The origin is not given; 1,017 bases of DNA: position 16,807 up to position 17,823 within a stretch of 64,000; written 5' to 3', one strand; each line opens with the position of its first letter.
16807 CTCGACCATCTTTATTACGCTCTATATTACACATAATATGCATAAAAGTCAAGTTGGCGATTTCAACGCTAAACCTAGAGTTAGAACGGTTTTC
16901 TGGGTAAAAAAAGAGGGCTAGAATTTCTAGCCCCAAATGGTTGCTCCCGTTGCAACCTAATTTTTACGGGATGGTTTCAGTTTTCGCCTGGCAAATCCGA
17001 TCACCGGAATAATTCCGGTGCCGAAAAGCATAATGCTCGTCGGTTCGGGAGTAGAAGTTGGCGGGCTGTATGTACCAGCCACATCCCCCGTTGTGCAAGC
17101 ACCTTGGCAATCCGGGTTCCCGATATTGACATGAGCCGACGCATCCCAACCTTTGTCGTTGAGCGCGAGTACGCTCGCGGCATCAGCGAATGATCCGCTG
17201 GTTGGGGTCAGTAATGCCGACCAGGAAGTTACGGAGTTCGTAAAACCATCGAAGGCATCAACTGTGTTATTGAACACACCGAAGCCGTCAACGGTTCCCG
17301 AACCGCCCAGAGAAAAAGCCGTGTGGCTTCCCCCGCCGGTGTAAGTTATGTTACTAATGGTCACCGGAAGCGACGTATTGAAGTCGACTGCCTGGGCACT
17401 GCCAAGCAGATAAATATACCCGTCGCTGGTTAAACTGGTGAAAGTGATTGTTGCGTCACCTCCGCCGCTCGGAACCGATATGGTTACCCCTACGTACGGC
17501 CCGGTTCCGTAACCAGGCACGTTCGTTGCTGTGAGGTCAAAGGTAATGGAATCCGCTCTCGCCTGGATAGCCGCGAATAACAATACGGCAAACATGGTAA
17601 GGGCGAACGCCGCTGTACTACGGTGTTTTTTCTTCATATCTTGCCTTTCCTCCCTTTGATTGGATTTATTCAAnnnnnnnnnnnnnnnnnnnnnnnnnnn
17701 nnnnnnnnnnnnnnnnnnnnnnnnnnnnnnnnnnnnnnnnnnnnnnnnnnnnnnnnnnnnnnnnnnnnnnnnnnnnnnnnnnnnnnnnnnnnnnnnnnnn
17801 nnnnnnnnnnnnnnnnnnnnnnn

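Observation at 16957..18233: Tandem PEP-CTERM proteins in a genome whose other surface proteins are peptidoglycan-anchored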

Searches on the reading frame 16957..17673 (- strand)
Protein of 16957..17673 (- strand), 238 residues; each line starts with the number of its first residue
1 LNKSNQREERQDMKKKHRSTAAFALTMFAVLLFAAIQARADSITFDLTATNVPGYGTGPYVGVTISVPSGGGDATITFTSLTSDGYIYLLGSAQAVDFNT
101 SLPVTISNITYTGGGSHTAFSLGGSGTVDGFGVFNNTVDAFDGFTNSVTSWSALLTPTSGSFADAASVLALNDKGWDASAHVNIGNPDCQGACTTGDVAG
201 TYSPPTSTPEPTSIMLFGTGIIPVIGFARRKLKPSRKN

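Call 3: search_protein_families(library=ncbifam, proteins=[window:16957-17673:-], max_evalue=10)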
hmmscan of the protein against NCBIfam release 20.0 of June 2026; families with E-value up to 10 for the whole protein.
window:16957-17673:- (238 aa): 5 families
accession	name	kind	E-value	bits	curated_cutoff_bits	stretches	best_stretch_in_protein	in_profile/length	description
NF041927.1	Xrt_dep_XDP1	equivalog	0.00035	20.6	125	1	202-231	213-242/242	exosortase-dependent surface protein XDP1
TIGR02595.1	PEP_CTERM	domain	0.0039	17.9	16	1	208-231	1-21/24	PEP-CTERM sorting domain-containing protein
NF033947.0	PEP-cistern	hypoth_equivalog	0.12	12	60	1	190-230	155-195/195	cistern family PEP-CTERM protein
TIGR02946.1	acyl_WS_DGAT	subfamily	0.12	11.2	309.95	1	5-59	332-388/453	wax ester/triacylglycerol synthase family O-acyltransferase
NF038129.1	PEP_NF038129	equivalog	0.35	10.7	65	1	195-231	158-194/194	NF038129 family PEP-CTERM protein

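Call 4: search_protein_families(library=pfam, proteins=[window:16957-17673:-], max_evalue=10)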
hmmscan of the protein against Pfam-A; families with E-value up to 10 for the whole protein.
window:16957-17673:- (238 aa): 3 families
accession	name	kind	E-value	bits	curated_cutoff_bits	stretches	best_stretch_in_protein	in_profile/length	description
PF07589.16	PEP-CTERM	-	0.00047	20.6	20.7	1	207-230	1-22/24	PEP-CTERM motif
PF21641.3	NarE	-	0.22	12.3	27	1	56-94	57-96/120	NarE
PF18205.6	VPDSG-CTERM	-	2.2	8.6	25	0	212-232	7-26/26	VPDSG-CTERM motif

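Call 25: find_homologous_proteins(query=window:16957-17637:-, max_evalue=0.001)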
Query window:16957-17637:- (226 aa): 30 proteins with E <= 0.001 among 2137 candidates.
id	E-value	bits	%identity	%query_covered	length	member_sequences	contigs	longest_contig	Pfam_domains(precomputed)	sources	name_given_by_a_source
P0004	3.5e-142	489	100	100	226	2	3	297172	-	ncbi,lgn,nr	ncbi:MAG: PEP-CTERM sorting domain-containing protein [Patescibacteria group bacterium]|nr:PEP-CTERM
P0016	8.7e-31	125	44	89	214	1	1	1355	PF07589.17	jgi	jgi:hypothetical protein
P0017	1.4e-30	125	42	98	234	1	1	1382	PF07589.17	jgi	jgi:hypothetical protein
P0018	7.7e-29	119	46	75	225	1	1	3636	PF07589.17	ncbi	-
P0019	1.8e-26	111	43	91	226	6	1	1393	PF07589.17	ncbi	-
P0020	3.6e-25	107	40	91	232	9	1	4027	PF07589.17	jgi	jgi:hypothetical protein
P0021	1.3e-24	105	39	94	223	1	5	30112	PF07589.17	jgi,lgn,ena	-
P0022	1.4e-24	105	39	98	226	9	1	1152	PF18205.7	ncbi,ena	-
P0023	8.0e-24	103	40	92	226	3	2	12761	PF18205.7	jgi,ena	-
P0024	3.7e-22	97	40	92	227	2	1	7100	PF07589.17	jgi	jgi:PEP-CTERM motif-containing protein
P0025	2.4e-21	94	42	75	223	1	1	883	PF18205.7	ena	-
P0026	5.2e-21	93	38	91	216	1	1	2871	PF07589.17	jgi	jgi:hypothetical protein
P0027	1.2e-20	92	40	87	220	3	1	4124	PF07589.17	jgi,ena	jgi:hypothetical protein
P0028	1.3e-20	92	44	70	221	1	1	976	PF18205.7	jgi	jgi:hypothetical protein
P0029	2.7e-20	91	42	70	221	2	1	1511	PF18205.7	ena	-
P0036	3.7e-18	84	43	79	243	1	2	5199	PF07589.17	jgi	jgi:hypothetical protein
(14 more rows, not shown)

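Call 27: find_encoding_contigs(protein=P0021, flank=10000, max_places=2)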
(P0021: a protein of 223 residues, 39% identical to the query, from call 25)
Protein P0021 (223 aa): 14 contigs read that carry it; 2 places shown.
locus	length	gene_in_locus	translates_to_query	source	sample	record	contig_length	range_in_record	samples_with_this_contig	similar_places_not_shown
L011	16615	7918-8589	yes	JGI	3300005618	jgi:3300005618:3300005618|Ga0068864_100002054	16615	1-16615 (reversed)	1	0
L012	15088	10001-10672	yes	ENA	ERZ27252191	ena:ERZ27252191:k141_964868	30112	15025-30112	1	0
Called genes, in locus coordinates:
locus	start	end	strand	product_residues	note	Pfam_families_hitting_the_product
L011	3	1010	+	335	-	?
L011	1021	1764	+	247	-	-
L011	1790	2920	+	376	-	PF00092:VWA, PF13519:VWA_2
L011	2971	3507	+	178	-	-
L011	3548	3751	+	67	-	-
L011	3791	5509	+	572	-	PF07730:HisKA_3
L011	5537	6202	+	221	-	PF00072:Response_reg, PF00196:GerE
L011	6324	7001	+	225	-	PF00072:Response_reg, PF08281:Sigma70_r4_2 (weak), PF00196:GerE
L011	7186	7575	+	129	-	PF07238:PilZ (weak)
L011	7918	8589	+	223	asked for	PF07589:PEP_exosort_dom (weak)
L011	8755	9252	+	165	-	PF00072:Response_reg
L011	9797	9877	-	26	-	-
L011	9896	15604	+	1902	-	PF07250:Glyoxal_oxid_N (faint), PF13415:Beta-prop_FBX42 (weak), PF24681:Kelch_KLHDC2_KLHL20_DRC7, PF24981:Beta-prop_ATRN-LZTR1 (faint), PF01344:Kelch_1 (faint), PF13418:Beta-prop_TYW4 (weak), PF18676:MBG_2, PF18676:MBG_2, +4 more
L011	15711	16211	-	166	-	PF02163:Peptidase_M50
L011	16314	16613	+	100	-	?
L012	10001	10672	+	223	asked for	PF07589:PEP_exosort_dom (weak)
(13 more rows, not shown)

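Call 28: find_encoding_contigs(protein=P0023, flank=10000, max_places=2)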
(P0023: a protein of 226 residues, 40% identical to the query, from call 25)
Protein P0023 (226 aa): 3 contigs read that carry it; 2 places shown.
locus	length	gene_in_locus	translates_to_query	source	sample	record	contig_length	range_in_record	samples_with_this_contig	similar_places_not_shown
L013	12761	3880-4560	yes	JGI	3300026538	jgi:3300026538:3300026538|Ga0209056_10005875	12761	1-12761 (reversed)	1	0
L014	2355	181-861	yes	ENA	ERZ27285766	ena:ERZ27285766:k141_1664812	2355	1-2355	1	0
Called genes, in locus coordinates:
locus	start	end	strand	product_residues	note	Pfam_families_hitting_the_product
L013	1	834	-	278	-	?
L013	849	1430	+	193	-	-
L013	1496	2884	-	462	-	PF00289:Biotin_carb_N, PF02786:CPSase_L_D2, PF02222:ATP-grasp (faint), PF07478:Dala_Dala_lig_C (weak), PF02785:Biotin_carb_C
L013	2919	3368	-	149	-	PF00364:Biotin_lipoyl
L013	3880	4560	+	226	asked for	PF18205:VPDSG-CTERM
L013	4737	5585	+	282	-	PF00849:PseudoU_synth_2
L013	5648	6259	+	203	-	PF13505:OMP_b-brl (weak), PF09411:PagL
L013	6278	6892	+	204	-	-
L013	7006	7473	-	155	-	-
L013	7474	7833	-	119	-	-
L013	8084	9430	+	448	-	PF16491:Peptidase_M48_N, PF01435:Peptidase_M48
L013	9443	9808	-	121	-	PF07578:LAB_N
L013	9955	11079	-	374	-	PF00285:Citrate_synt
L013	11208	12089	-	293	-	PF02629:CoA_binding, PF13607:Succ_CoA_lig, PF00549:Ligase_CoA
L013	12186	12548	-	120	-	PF00903:Glyoxalase, PF12681:Glyoxalase_2 (weak), PF13669:Glyoxalase_4 (faint)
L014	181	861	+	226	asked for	PF18205:VPDSG-CTERM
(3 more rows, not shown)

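Call 41: predict_structure(alignment_id=A2)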
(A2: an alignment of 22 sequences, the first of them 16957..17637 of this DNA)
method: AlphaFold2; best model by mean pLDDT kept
length: 226 residues; sequences in the alignment: 22
mean_pLDDT: 83.6   pTM: 0.74
mean pLDDT of the five models: 83.6, 82.7, 79.5, 74.8, 53.5
residues with pLDDT >= 90: 105; 70-90: 75; 50-70: 44; < 50: 2
segments of 3 or more residues with pLDDT < 50: none
pLDDT, mean of each block of 10 residues (from residue 1): 61 79 72 94 87 92 96 86 94 94 75 93 91 85 97 95 95 70 88 64 67 75 66
secondary structure, 60 per line:
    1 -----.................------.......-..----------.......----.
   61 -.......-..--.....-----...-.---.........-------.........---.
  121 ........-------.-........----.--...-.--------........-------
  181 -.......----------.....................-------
elements in order: H6-22 E29-35 E49-55 E62-68 E74-78 E84-86 E92-100 E108-116 E120-128 E138-145 E166-173 E182-188 H199-219

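Call 47: fold_search(model_id=the predicted structure, library=pdb)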
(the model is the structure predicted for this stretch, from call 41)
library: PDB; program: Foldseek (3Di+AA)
matches with E <= 10: 521; with E <= 0.001: 0
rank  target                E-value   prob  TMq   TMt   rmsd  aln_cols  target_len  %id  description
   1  7u0l_A                2.9e-02  0.33  0.18  0.06  15.7       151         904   12  Crystal structure of the CCoV-HuPn-2018 RBD (domain B) in complex with canine APN (released 2022-08-24)
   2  7ri3_C                5.1e-02  0.41  0.24  0.12  10.0       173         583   10  Crystal structure of Albireti Toxin, a diphtheria toxin homolog, from Streptomyces albireticuli (released 2022-04-20)
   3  7ri3_A                5.4e-02  0.51  0.26  0.13  11.8       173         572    9  Crystal structure of Albireti Toxin, a diphtheria toxin homolog, from Streptomyces albireticuli (released 2022-04-20)
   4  7ri3_D                8.2e-02  0.30  0.23  0.12  11.2       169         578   10  Crystal structure of Albireti Toxin, a diphtheria toxin homolog, from Streptomyces albireticuli (released 2022-04-20)
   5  5i82_C                9.1e-02  0.41  0.24  0.13   8.9       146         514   11  First Crystal Structure of E.coli Based Recombinant Diphtheria Toxin Mutant CRM197 (released 2016-03-02)
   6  4naq_A                1.0e-01  0.15  0.17  0.06  15.5       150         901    9  Crystal structure of porcine aminopeptidase-N complexed with poly-alanine (released 2013-12-04)
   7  4nz8_A                1.1e-01  0.14  0.17  0.06  15.6       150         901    9  Crystal structure of porcine aminopeptidase-N complexed with cleaved poly-alanine (released 2013-12-25)
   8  3zqx                  1.2e-01  0.21  0.22  0.28  11.7       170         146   15  Carbohydrate-binding module CBM3b from the cellulosomal cellobiohydrolase 9A from Clostridium thermocellum (released 2012-04-25)
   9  5lds_C                1.2e-01  0.16  0.17  0.06  15.7       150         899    9  Structure of the porcine aminopeptidase N ectodomain (released 2017-04-05)
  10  4bhu_I                1.2e-01  0.14  0.16  0.27  15.3       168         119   11  Crystal structure of BslA - A bacterial hydrophobin (released 2013-08-14)
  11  6u7g_B                1.4e-01  0.16  0.19  0.07  15.9       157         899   13  HCoV-229E RBD Class V in complex with human APN (released 2019-11-13)
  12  6u7f_A                1.5e-01  0.20  0.20  0.07  15.8       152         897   14  HCoV-229E RBD Class IV in complex with human APN (released 2019-11-13)
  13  5a1u_E                1.6e-01  0.16  0.19  0.07  14.3       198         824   11  The structure of the COPI coat triad (released 2015-07-08)
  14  4fke_A                1.7e-01  0.12  0.17  0.06  15.6       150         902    9  Crystal structure of porcine aminopeptidase-N (released 2012-10-17)
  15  1r4x                  2.0e-01  0.66  0.29  0.25  14.6       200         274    8  Crystal Structure Analys of the Gamma-COPI Appendage domain (released 2003-10-28)
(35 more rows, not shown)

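Call 49: find_related_loci(query=A4, collection=genome_contigs, flank=10000)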
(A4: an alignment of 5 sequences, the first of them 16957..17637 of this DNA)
Query A4 (226 aa) in genome_contigs; peptide patterns used: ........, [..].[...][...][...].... (x = any residue, [..] = any of these).
276 stretches matched a pattern; 11 encode a relative of the query (tblastn E <= 1e-3); 11 distinct loci.
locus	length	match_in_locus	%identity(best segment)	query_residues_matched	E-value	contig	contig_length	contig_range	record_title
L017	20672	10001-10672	36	1-222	9e-28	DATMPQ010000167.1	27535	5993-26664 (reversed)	MAG TPA_asm: Chthoniobacterales bacterium isolate SMAG_U12906 k141_1564073, whole genome shotgun sequence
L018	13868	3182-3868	39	2-221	7e-27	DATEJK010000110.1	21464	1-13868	MAG TPA_asm: Terriglobales bacterium isolate SMAG_U8862 k141_359417, whole genome shotgun sequence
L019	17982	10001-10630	38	1-193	2e-22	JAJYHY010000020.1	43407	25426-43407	MAG: bacterium isolate DBS2-1.bin101 NODE_1434_length_43407_cov_1.401964, whole genome shotgun sequence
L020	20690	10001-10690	39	1-219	6e-22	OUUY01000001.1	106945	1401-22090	Nitrospiraceae bacterium Ngb-4 genome assembly, contig: NBG4_Contig_1, whole genome shotgun sequence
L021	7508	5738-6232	38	47-203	2e-21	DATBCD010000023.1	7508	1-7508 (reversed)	MAG TPA_asm: Burkholderiaceae bacterium isolate SMAG_U5776 k141_4115419, whole genome shotgun sequence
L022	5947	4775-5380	37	1-201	5e-20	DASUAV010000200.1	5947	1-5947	MAG TPA_asm: Candidatus Acidiferrales bacterium isolate SMAG_U2504 k141_305825, whole genome shotgun sequence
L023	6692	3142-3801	35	1-221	7e-20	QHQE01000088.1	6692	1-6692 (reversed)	MAG: Verrucomicrobia bacterium isolate AV134 14_1009_09_30cm_scaffold_9834_curated, whole genome shotgun sequence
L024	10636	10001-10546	37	2-170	1e-18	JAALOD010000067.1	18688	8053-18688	MAG: Candidatus Udaeobacter sp. isolate AEW3 Udaeo2_67, whole genome shotgun sequence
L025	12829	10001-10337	56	63-170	3e-17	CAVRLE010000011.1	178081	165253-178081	MAG: uncultured Acidobacteriota bacterium isolate MFD05513.bin.2.152 genome assembly, contig: contig_53255, whole genome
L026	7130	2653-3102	39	17-172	8e-13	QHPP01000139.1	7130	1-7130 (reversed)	MAG: Verrucomicrobia bacterium isolate AV26 14_0929_05_20cm_scaffold_26444_curated, whole genome shotgun sequence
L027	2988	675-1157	36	74-224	4e-12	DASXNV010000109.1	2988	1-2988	MAG TPA_asm: Caulobacteraceae bacterium isolate SMAG_U5363 k141_6852623, whole genome shotgun sequence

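Call 51: search_protein_families(library=pfam, proteins=[L018:6635-8059:+, L017:2741-4693:+, L024:1436-2503:+, L027:1337-2359:+], max_evalue=0.01)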
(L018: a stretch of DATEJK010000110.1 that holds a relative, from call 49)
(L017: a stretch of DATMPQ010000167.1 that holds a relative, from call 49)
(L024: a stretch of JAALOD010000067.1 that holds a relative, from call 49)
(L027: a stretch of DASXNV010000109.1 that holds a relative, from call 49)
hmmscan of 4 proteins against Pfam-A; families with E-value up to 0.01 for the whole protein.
L018:6635-8059:+ (474 aa): 2 families
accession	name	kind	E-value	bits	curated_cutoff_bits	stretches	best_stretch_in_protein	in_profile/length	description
PF00324.27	AA_permease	-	4.3e-26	92.1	24.6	1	59-429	25-403/470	Amino acid permease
PF13520.12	AA_permease_2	-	1.8e-25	90.2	27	1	64-429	32-399/427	Amino acid permease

L017:2741-4693:+ (650 aa): 26 families (the best 25 are shown)
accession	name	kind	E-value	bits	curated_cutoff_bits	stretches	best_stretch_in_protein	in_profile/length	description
PF13414.12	TPR_11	-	6.5e-41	138.2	26.8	5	537-578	1-42/42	TPR repeat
PF07719.23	TPR_2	-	6.6e-38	126.1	27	4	531-561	2-32/34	Tetratricopeptide repeat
PF00515.34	TPR_1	-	2.2e-33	113.1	27.8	4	531-561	2-32/34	Tetratricopeptide repeat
PF13432.12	TPR_16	-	1.2e-31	109.2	32.7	3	536-598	3-65/65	Tetratricopeptide repeat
PF13431.12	TPR_17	-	1.5e-28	97.1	24.4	1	588-618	3-33/34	Tetratricopeptide repeat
PF13181.12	TPR_8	-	8.3e-28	94.6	25.7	2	531-562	2-33/34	Tetratricopeptide repeat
PF13428.12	TPR_14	-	6.4e-25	85.5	23.5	3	463-503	2-42/44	Tetratricopeptide repeat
PF14559.12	TPR_19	-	8.3e-25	87.4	25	3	541-601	2-62/68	Tetratricopeptide repeat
PF13424.12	TPR_12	-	4.7e-19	68.8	30.1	3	501-560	8-75/77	Tetratricopeptide repeat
PF24575.1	TPR_Slam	-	1.2e-16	61.4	35.2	2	537-583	54-100/104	Surface lipoprotein assembly modifier, N-terminal TPR repeats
PF13374.12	TPR_10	-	9.1e-13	48.2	27.5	1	531-560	3-32/42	Tetratricopeptide repeat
PF13176.12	TPR_7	-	6.4e-11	41.9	27.9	1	532-561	1-30/36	Tetratricopeptide repeat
PF07721.20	TPR_4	-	6.8e-10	39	27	0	430-453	3-26/26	Tetratricopeptide repeat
PF13174.12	TPR_6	-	1.1e-09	38.7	26.3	0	535-559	5-29/33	Tetratricopeptide repeat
PF03704.23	BTAD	-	6e-09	36.8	22.1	1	562-626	60-124/146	Bacterial transcriptional activator domain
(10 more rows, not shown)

L024:1436-2503:+ (355 aa): 1 family
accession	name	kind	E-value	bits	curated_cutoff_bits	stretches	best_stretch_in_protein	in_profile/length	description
PF09721.15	Exosortase_EpsH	-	3e-48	164.9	25.7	1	75-339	2-254/254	Transmembrane exosortase (Exosortase_EpsH)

L027:1337-2359:+ (340 aa): 1 family
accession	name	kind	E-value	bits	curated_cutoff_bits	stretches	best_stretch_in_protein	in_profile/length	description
PF04116.19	FA_hydroxylase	-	6.8e-22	78.7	31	1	133-281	2-132/132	Fatty acid hydroxylase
